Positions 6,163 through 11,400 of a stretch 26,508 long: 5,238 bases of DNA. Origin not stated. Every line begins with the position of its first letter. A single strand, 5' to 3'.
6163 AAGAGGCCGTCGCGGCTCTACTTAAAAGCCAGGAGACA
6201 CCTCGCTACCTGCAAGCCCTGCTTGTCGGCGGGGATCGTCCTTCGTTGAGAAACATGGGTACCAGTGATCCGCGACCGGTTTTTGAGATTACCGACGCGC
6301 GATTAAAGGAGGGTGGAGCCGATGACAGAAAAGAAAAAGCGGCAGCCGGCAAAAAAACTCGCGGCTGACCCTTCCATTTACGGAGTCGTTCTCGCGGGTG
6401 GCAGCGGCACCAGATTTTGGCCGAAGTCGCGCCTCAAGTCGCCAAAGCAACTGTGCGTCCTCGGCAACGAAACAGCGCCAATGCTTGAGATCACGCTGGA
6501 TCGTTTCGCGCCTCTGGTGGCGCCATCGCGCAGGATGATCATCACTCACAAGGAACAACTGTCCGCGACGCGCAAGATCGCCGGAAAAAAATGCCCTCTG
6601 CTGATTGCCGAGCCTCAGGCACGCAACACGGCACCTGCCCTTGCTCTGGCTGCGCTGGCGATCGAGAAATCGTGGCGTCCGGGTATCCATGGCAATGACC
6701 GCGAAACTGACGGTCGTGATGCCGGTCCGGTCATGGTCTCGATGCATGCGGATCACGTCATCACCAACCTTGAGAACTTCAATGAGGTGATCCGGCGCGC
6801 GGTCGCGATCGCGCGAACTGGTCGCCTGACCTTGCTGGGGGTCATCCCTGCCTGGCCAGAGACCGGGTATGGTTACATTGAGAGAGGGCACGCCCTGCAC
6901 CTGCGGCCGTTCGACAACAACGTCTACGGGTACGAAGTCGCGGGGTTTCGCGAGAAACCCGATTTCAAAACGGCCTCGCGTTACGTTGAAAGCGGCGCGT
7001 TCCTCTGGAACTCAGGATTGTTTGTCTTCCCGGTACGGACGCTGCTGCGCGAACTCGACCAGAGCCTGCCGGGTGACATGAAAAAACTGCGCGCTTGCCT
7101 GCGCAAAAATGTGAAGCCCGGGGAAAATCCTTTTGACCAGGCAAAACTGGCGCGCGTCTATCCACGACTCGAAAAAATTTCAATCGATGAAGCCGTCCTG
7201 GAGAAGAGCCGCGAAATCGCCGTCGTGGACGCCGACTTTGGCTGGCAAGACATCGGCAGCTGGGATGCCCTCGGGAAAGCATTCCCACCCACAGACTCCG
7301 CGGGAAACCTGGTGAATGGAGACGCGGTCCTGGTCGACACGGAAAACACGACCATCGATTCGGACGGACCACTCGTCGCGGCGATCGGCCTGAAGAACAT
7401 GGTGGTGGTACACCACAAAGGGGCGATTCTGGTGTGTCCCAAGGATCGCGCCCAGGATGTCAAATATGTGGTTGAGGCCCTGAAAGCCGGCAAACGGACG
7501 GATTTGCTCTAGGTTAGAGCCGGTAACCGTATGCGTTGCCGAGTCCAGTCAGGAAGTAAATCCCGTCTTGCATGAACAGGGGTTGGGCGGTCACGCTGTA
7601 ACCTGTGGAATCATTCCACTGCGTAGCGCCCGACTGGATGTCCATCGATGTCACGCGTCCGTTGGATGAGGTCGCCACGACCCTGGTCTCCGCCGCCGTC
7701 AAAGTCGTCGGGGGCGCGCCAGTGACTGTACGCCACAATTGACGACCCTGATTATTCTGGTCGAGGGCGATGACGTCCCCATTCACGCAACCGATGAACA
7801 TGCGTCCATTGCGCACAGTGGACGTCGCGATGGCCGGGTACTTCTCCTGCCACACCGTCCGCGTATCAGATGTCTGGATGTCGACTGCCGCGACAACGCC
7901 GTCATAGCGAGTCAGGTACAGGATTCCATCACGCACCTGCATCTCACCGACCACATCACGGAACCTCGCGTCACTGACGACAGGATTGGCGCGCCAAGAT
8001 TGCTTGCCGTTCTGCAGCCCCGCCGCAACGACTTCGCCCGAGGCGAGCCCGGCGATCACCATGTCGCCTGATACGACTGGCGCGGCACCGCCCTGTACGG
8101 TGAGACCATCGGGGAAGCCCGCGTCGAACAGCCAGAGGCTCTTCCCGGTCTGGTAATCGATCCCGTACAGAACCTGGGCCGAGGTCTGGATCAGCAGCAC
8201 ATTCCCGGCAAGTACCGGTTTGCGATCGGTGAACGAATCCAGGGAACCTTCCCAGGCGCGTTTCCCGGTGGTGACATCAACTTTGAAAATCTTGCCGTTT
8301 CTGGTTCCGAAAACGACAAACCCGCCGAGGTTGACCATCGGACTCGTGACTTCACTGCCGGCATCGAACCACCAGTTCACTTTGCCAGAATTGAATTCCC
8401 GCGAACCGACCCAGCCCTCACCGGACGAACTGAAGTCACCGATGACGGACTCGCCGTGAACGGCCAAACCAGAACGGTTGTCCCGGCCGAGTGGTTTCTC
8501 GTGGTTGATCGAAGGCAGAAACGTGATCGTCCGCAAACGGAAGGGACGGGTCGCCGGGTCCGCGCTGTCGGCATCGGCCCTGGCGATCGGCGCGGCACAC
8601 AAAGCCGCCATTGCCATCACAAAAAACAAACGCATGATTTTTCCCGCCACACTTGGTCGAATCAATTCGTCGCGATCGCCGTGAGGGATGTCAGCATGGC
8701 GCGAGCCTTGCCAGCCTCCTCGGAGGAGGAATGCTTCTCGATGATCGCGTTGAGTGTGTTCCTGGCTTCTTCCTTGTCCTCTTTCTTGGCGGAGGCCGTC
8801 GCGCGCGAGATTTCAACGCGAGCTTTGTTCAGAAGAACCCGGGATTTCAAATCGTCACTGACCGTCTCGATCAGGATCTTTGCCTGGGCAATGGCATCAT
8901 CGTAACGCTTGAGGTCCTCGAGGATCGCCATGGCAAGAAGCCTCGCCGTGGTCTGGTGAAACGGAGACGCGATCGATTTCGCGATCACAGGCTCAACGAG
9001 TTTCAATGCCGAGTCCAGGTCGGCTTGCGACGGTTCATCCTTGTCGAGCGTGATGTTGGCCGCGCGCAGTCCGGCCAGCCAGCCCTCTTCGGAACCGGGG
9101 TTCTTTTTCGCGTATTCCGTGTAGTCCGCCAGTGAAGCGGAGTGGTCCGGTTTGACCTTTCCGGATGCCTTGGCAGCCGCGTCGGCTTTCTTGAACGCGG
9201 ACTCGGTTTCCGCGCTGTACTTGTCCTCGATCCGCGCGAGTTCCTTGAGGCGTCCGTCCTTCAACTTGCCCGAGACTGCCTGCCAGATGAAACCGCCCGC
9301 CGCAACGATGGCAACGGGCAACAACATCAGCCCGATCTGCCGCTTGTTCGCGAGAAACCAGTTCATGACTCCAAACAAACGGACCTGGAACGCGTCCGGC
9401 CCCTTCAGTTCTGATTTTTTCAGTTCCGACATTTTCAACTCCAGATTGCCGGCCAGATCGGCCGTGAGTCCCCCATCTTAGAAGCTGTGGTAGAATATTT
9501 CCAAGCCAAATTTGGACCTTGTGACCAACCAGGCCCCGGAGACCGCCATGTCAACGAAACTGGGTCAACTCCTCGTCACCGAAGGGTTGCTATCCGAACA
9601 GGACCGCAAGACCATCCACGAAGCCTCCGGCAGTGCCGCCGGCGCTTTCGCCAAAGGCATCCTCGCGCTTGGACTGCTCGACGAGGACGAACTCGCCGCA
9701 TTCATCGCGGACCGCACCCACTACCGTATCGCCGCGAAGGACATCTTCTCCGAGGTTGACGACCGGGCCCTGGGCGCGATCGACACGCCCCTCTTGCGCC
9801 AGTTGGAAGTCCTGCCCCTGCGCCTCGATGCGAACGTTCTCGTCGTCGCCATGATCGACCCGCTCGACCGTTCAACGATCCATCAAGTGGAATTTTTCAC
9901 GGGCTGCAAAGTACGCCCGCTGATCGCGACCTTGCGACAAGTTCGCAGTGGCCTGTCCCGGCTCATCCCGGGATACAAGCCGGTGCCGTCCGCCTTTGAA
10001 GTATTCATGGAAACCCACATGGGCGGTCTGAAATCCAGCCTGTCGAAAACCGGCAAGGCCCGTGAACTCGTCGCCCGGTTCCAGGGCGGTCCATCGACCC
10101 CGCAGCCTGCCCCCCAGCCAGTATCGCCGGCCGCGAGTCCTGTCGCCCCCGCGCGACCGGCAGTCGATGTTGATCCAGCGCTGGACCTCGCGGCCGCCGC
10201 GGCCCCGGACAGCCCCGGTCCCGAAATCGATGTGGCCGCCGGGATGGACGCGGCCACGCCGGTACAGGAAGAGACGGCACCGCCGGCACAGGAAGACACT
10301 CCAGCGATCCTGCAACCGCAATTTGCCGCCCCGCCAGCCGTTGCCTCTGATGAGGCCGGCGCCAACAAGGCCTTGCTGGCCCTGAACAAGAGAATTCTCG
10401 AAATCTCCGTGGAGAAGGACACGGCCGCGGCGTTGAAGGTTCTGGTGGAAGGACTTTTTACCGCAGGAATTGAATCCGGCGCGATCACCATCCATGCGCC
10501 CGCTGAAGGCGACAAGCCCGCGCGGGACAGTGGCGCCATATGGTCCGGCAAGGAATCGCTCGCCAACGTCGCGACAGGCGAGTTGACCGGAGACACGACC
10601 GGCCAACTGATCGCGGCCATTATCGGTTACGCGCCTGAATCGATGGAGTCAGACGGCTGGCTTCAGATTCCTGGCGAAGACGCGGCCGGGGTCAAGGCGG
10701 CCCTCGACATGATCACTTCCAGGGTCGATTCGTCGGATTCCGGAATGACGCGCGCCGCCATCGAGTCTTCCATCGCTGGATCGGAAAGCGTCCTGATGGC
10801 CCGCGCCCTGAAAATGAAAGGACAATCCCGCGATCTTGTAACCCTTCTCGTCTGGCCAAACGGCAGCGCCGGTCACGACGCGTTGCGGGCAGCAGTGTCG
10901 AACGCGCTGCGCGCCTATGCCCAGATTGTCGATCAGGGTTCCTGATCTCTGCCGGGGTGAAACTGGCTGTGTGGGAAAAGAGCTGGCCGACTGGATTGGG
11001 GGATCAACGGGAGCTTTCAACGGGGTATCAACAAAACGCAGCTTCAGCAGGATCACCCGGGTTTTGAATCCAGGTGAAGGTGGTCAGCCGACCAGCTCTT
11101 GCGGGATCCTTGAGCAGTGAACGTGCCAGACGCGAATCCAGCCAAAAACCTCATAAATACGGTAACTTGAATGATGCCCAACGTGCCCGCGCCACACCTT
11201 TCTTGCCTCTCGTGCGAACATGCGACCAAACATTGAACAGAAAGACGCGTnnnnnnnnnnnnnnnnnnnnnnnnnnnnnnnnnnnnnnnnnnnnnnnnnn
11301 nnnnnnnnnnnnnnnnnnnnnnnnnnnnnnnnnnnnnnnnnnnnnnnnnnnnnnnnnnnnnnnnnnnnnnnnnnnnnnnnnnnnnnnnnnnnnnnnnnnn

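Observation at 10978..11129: Candidate new sigma54-transcribed sRNA whose fold and promoter agree in strand and start point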

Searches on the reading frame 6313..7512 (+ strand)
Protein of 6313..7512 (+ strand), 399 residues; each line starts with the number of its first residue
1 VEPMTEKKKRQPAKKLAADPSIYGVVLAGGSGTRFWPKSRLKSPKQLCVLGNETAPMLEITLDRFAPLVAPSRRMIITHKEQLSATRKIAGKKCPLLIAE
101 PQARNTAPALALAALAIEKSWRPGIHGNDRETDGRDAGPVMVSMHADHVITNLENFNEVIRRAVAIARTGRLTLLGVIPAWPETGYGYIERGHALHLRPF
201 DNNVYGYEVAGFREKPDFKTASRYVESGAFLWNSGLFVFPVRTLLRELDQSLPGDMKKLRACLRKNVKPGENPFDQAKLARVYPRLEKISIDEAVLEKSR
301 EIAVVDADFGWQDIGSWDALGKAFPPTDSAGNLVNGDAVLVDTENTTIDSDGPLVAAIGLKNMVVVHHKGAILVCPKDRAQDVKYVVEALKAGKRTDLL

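Call 7: search_protein_families(library=pfam, proteins=[window:6313-7512:+])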
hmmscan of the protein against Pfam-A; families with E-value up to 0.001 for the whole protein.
window:6313-7512:+ (399 aa): 3 families
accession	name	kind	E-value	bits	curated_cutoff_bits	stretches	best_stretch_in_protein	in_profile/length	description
PF00483.29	NTP_transferase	-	1.4e-35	123.5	21.2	1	24-324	2-239/245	Nucleotidyl transferase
PF22640.1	ManC_GMP_beta-helix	-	3.8e-17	62.4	27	1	336-390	1-55/55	MannoseP isomerase/GMP-like beta-helix domain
PF12804.13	NTP_transf_3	-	5.7e-06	27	27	1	24-117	1-83/160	MobA-like NTP transferase domain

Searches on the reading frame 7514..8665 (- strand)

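Call 7: search_protein_families(library=pfam, proteins=[window:7514-8665:-])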
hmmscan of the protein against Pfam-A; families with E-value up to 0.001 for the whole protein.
window:7514-8665:- (383 aa): 3 families
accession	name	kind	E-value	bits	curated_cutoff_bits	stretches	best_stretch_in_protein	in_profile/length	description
PF13360.13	PQQ_2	-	5.7e-33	114.9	27.6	2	84-275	3-196/233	Outer membrane protein assembly factor BamB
PF13570.13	Beta-prop_ACSF4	-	3.5e-21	76.4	133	2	200-366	103-265/329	Beta-alanine-activating enzyme, beta-propeller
PF01011.28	PQQ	-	8.7e-11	41.7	26.7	0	147-184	50-87/595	Glucose/ethanol/alcohol dehydrogenase, beta-propeller domain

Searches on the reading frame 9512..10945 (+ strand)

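Call 7: search_protein_families(library=pfam, proteins=[window:9512-10945:+])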
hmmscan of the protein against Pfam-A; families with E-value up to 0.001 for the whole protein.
window:9512-10945:+ (477 aa): 1 family
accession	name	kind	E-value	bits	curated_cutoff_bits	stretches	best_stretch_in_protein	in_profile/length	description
PF05157.20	MshEN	-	6.4e-14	52.1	23.1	1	81-151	12-83/90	MshEN domain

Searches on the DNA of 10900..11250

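Call 18: search_rna_families(source=window, start=10900, end=11250, threshold=evalue, max_evalue=10)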
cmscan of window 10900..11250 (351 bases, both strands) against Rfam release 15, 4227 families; matches with E-value up to 10: 0.
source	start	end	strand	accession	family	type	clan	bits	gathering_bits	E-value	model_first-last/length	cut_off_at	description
